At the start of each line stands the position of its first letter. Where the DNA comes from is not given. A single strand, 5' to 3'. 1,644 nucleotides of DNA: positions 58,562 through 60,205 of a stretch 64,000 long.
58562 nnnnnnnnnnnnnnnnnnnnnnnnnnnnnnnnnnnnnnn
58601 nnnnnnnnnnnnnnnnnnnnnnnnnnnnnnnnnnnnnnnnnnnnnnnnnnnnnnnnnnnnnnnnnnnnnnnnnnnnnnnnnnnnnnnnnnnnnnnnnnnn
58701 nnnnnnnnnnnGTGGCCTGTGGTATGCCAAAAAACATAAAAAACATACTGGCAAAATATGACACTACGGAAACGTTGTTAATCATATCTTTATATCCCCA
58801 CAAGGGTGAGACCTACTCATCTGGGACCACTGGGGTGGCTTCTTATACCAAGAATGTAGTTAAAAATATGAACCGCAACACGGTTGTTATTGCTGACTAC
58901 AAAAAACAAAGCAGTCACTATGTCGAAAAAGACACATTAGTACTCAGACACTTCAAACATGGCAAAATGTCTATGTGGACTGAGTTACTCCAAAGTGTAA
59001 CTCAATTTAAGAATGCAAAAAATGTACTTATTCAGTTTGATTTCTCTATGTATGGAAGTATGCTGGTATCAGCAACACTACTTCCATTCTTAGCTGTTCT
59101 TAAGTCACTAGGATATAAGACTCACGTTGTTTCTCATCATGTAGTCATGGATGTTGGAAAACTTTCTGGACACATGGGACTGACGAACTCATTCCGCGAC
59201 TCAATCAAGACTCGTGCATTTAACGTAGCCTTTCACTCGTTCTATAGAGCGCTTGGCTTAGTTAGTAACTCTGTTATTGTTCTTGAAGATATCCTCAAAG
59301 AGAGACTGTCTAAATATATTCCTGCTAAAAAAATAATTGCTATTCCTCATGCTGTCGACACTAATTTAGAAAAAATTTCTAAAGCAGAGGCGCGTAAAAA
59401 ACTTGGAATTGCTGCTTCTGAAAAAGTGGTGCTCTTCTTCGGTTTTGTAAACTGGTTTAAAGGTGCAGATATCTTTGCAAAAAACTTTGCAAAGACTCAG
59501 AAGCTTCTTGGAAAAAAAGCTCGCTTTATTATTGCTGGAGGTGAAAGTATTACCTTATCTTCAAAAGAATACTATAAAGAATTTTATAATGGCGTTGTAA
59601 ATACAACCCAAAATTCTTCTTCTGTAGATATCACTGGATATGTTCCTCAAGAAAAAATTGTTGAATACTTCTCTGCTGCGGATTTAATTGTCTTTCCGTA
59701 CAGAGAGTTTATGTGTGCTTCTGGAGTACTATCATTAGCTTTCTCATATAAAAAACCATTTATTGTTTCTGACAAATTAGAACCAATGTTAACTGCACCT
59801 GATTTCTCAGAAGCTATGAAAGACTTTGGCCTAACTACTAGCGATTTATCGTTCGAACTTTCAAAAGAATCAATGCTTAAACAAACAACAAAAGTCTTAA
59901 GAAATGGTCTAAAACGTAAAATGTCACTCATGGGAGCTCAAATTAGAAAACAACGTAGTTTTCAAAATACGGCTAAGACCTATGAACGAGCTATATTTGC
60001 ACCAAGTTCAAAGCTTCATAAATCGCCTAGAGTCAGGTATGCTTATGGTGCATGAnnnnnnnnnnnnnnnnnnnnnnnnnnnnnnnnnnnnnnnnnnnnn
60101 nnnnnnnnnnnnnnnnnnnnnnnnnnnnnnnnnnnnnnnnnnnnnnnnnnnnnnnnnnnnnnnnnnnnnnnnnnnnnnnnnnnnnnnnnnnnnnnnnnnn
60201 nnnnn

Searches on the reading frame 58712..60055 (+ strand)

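Call 10: search_protein_families(library=pfam, proteins=[window:58712-60055:+], max_evalue=0.01)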
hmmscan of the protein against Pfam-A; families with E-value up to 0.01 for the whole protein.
window:58712-60055:+ (447 aa): 2 families
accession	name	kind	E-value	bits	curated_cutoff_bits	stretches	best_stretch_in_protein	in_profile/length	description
PF00534.26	Glycos_transf_1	-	8.3e-11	42.2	26.4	1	224-354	2-123/172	Glycosyl transferases group 1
PF13692.12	Glyco_trans_1_4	-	9.1e-11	42.6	27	1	237-355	1-108/142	Glycosyl transferases group 1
